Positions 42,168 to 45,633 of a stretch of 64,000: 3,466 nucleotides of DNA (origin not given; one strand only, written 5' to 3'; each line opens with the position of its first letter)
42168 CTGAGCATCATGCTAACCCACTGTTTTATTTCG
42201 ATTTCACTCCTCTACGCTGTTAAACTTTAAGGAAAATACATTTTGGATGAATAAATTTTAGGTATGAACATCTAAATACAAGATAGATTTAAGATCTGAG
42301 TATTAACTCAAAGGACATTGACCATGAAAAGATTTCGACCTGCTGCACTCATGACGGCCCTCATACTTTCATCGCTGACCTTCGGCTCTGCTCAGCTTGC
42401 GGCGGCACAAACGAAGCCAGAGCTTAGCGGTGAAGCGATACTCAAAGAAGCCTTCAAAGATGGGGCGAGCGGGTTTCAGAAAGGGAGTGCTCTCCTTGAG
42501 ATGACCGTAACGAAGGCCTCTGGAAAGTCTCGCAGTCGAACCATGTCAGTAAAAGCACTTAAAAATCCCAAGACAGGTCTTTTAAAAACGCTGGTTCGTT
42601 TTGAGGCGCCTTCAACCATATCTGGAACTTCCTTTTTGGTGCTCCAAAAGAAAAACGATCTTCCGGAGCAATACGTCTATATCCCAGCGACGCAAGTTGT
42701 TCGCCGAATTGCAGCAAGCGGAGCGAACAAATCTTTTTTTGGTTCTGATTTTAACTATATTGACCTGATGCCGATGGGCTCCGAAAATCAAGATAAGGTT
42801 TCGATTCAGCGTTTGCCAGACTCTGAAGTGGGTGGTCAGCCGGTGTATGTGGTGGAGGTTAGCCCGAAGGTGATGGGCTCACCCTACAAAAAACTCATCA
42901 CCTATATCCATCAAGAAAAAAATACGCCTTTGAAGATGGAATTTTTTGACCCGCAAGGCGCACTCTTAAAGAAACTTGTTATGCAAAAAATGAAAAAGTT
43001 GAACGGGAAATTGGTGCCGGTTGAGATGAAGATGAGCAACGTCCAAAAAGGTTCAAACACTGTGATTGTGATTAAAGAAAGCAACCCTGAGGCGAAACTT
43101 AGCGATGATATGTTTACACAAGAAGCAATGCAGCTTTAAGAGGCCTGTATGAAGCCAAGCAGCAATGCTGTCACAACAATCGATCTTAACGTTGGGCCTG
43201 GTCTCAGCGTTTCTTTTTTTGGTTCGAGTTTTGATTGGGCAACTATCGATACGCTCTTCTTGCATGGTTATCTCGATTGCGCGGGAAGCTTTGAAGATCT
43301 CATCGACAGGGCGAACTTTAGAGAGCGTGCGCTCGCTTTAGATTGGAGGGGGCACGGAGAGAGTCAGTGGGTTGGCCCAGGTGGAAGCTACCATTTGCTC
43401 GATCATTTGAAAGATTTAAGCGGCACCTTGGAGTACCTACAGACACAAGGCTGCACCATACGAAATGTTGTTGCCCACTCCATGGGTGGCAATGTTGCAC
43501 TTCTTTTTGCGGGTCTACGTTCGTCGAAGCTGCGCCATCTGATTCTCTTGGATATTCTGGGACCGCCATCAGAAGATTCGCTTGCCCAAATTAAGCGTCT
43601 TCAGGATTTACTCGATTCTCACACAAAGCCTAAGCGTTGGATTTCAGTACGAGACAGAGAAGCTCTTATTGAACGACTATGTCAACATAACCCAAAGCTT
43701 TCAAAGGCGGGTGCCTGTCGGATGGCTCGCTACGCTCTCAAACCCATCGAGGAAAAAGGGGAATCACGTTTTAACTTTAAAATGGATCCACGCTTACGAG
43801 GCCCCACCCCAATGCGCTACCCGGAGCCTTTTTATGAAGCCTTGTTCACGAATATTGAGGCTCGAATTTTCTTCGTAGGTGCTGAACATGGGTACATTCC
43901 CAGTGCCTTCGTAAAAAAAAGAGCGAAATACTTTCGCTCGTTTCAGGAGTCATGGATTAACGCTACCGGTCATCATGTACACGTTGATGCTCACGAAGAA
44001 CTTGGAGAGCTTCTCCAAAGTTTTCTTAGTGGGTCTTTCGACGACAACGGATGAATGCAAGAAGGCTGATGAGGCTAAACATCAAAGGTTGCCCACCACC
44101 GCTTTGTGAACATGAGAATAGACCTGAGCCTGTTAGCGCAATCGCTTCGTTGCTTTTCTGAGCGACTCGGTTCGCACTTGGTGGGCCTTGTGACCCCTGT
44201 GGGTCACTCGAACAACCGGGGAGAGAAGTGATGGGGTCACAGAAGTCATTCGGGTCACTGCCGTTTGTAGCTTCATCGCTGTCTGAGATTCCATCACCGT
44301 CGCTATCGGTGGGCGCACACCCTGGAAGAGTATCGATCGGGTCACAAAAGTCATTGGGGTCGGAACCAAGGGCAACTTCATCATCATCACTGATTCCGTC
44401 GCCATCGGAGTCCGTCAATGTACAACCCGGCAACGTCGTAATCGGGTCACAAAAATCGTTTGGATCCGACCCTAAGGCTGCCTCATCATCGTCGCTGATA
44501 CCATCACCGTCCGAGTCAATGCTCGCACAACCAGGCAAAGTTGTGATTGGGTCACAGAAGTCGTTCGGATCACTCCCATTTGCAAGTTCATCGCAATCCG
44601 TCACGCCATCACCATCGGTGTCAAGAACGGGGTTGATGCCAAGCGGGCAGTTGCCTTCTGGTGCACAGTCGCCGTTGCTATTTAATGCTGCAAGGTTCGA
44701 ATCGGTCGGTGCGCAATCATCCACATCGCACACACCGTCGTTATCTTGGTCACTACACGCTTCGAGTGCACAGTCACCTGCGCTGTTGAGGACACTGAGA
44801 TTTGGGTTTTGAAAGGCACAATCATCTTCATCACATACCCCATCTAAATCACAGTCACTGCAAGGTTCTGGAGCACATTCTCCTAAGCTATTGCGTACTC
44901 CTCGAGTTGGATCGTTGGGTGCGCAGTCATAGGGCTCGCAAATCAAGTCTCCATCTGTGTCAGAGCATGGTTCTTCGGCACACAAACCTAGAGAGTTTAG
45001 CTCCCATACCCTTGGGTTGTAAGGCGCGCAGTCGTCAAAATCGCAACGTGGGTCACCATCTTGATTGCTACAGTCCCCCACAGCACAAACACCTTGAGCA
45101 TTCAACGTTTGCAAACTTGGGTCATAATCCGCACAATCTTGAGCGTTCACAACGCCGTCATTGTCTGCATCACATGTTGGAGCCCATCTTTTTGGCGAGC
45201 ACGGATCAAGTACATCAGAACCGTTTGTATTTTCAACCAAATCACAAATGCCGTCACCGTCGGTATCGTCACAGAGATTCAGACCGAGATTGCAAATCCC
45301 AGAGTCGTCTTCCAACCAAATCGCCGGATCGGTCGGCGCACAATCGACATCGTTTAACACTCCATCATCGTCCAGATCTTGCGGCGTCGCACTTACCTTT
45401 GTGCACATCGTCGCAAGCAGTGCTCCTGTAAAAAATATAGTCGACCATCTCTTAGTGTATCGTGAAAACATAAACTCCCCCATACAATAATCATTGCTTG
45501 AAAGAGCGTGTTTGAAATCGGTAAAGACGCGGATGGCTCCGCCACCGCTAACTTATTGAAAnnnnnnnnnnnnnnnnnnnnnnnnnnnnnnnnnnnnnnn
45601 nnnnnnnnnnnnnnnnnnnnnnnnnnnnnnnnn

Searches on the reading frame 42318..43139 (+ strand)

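Call 13: search_protein_families(library=pfam, proteins=[window:42318-43139:+], max_evalue=0.01)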
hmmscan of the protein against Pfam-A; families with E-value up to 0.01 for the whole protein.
window:42318-43139:+ (273 aa): 2 families
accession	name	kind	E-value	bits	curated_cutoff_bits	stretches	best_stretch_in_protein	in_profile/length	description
PF17131.11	LolA_like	-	6.6e-48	163.2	30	1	90-272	4-183/184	Outer membrane lipoprotein-sorting protein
PF07044.18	DUF1329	-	2.3e-10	40.8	23.1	2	176-272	264-368/368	Protein of unknown function (DUF1329)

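Call 65: search_protein_families(library=ncbifam, proteins=[window:42318-43139:+], max_evalue=0.01)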
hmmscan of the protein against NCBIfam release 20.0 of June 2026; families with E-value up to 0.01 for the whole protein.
window:42318-43139:+ (273 aa): 2 families
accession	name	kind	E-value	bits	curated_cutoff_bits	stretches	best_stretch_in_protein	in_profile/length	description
NF053579.1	LolA3_fam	equivalog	0.0013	18.3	83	1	176-255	136-210/232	LolA3 family protein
NF053572.1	LolA1_Flavo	equivalog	0.0025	17.5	100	0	169-214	132-177/214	outer membrane lipoprotein periplasmic chaperone LolA1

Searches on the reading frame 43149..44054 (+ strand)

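Call 13: search_protein_families(library=pfam, proteins=[window:43149-44054:+], max_evalue=0.01)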
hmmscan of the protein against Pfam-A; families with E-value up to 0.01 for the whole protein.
window:43149-44054:+ (301 aa): 3 families
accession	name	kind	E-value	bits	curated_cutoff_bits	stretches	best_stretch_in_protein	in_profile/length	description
PF00561.26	Abhydrolase_1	-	1.1e-13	51.9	25.8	1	36-154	4-120/245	alpha/beta hydrolase fold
PF12697.13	Abhydrolase_6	-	2.2e-13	51.8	26.3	1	36-285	2-214/217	Alpha/beta hydrolase family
PF12146.15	Hydrolase_4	-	1e-11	45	27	1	36-134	8-107/239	Serine aminopeptidase, S33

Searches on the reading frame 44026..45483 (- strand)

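Call 13: search_protein_families(library=pfam, proteins=[window:44026-45483:-], max_evalue=0.01)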
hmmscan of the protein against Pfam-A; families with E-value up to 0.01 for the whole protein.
window:44026-45483:- (485 aa): 1 family
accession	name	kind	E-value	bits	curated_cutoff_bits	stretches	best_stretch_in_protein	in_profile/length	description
PF18884.5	TSP3_bac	-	6.4e-22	77.5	25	5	358-378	1-21/22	Bacterial TSP3 repeat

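Call 65: search_protein_families(library=ncbifam, proteins=[window:44026-45483:-], max_evalue=0.01)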
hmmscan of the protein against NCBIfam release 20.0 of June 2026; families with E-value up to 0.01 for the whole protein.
window:44026-45483:- (485 aa): 0 families
